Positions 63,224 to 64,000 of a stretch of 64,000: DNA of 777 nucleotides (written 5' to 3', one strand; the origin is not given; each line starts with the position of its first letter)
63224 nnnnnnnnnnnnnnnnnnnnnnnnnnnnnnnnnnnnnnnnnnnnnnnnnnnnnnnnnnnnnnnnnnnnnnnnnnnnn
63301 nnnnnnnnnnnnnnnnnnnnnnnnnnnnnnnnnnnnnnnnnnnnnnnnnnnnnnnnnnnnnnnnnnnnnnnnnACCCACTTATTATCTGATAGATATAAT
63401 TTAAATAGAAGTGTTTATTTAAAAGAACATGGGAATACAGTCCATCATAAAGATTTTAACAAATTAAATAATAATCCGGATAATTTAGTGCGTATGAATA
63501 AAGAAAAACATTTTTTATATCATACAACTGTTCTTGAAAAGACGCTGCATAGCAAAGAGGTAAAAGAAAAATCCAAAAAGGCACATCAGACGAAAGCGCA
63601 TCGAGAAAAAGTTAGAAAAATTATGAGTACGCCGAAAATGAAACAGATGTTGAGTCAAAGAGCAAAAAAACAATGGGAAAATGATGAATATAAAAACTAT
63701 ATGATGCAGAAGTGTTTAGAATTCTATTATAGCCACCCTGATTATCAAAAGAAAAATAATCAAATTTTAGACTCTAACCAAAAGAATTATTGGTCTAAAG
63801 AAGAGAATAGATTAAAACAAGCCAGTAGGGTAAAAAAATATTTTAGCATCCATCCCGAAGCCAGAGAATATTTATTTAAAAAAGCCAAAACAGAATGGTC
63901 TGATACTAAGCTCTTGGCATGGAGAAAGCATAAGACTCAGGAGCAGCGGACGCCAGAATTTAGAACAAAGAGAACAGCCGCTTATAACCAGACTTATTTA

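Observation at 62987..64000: HNH-endonuclease intein in the GyrB TOPRIM motif EGDSAGG|S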

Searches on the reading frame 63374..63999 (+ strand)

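Call 48: search_protein_families(library=phrogs, proteins=[window:63374-63999:+], max_evalue=0.01)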
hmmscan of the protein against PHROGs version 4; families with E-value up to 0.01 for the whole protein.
window:63374-63999:+ (208 aa): 4 families
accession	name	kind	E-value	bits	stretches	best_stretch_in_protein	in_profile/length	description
phrog_7545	-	DNA, RNA and nucleotide metabolism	4.9e-06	27.8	1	20-73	102-155/160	HNH endonuclease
phrog_21964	-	DNA, RNA and nucleotide metabolism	9.7e-05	23.1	1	19-57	181-219/244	HNH endonuclease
phrog_15471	-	DNA, RNA and nucleotide metabolism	0.0037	18.1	1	19-106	49-136/183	HNH endonuclease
phrog_59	-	DNA, RNA and nucleotide metabolism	0.0094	16.3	1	18-38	204-223/423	HNH endonuclease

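Call 64: search_protein_representatives(protein=window:63374-63999:+)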
Query: 208 residues. Proteins with E-value up to 0.001 (for the whole library): 267; up to 1e-10: 78; up to 1e-30: 29. The best 150 are listed.
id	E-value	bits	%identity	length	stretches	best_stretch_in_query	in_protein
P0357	5.5e-52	192.8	48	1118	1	1-208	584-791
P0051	1.0e-51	191.9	52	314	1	1-208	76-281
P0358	1.3e-51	191.6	49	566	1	13-208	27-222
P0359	1.6e-51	191.3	52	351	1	23-208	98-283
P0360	2.8e-51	190.4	49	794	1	1-208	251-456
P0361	7.8e-50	185.7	50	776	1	1-185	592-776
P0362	1.5e-48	181.6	46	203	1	1-194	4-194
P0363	8.4e-48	179.1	47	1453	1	1-208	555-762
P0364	4.5e-47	176.7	48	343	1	1-208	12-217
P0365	5.1e-47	176.6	45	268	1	11-208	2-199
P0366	8.6e-47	175.8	50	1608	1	1-208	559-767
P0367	7.1e-46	172.8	45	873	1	1-208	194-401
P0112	7.3e-43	163.0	45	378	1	1-208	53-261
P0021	1.5e-41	158.8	49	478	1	46-208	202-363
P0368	5.7e-40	153.6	47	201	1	4-158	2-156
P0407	2.4e-15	73.2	37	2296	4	22-113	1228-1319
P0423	3.9e-11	59.5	46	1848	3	19-51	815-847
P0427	9.0e-11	58.3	35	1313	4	1-109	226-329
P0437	6.2e-10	55.5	31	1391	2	22-153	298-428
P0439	8.8e-10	55.1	32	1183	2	2-167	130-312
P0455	1.7e-08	50.9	36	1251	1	1-147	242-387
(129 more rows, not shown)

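Call 66: search_protein_families(library=pfam, proteins=[P0407, P0423, P0427, P0437, P0439, P0455], max_evalue=0.00001)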
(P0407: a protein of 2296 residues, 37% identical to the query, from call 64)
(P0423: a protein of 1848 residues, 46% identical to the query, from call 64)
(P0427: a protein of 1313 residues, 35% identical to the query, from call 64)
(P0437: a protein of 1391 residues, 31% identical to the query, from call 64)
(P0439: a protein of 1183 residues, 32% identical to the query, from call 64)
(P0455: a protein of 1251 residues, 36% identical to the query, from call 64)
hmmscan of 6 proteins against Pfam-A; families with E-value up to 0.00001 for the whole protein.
P0407 (2296 aa): 3 families
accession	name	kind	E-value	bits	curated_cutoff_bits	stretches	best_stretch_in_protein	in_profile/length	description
PF07230.16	Portal_T4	-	2.8e-57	194.8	22.9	3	978-1077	157-254/433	Bacteriophage T4-like portal protein (Gp20)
PF14890.11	Intein_splicing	-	2.8e-56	190.1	35.8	4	1536-1916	2-148/155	Intein splicing domain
PF13392.12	HNH_3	-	8.7e-21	73.7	24.8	1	218-260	4-45/46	HNH endonuclease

P0423 (1848 aa): 3 families
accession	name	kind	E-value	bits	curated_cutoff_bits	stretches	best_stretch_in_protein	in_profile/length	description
PF07230.16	Portal_T4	-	2.2e-59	201.8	22.9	3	456-668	13-252/433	Bacteriophage T4-like portal protein (Gp20)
PF14890.11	Intein_splicing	-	8.4e-34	117.1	35.8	3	94-456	8-155/155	Intein splicing domain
PF13392.12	HNH_3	-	1.1e-15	57.5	24.8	1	216-258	4-45/46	HNH endonuclease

P0427 (1313 aa): 3 families
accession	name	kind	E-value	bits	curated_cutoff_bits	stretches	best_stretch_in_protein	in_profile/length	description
PF00521.26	DNA_topoisoIV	-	5.6e-160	533.3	31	2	618-975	81-432/432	DNA gyrase/topoisomerase IV, subunit A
PF03989.18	DNA_gyraseA_C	-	8.5e-76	249.6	27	6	1261-1307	1-47/48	DNA gyrase C-terminal domain, beta-propeller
PF14890.11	Intein_splicing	-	4.3e-22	79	35.8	1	104-616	3-155/155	Intein splicing domain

P0437 (1391 aa): 4 families
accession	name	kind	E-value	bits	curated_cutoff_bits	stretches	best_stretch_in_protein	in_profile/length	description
PF14890.11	Intein_splicing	-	5.8e-35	120.8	35.8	2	161-541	3-155/155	Intein splicing domain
PF13392.12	HNH_3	-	5e-10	39.3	24.8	1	279-322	2-44/46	HNH endonuclease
PF07591.16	PT-HINT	-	2.7e-07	31.4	27.7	0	212-249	48-88/137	Pretoxin HINT domain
PF07728.20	AAA_5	-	8.7e-06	26.2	22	0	604-694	41-96/139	AAA domain (dynein-related subfamily)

P0439 (1183 aa): 3 families
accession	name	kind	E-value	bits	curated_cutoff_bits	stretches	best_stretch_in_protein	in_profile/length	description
PF00521.26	DNA_topoisoIV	-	1.4e-56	192.6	31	1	1005-1182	92-261/432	DNA gyrase/topoisomerase IV, subunit A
PF14890.11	Intein_splicing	-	6.3e-39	133.7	35.8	2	14-538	9-155/155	Intein splicing domain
PF14528.11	LAGLIDADG_3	-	1.1e-18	67.7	22.5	1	801-875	5-82/82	LAGLIDADG-like domain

P0455 (1251 aa): 3 families
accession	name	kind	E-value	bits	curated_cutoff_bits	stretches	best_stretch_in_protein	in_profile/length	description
PF00521.26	DNA_topoisoIV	-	6.5e-153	510.1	31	2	504-863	80-432/432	DNA gyrase/topoisomerase IV, subunit A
PF03989.18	DNA_gyraseA_C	-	7.3e-68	224.2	27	6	895-941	1-47/48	DNA gyrase C-terminal domain, beta-propeller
PF14890.11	Intein_splicing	-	2.6e-18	66.7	35.8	1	123-502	7-155/155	Intein splicing domain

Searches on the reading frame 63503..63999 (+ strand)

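Call 57: search_protein_families(library=pfam, proteins=[window:63503-63999:+], max_evalue=10)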
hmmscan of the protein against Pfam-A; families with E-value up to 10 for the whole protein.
window:63503-63999:+ (165 aa): 1 family
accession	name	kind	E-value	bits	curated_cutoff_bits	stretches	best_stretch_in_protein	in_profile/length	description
PF00694.25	Aconitase_C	-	0.19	12.5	22.8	1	21-96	8-84/131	Aconitase C-terminal domain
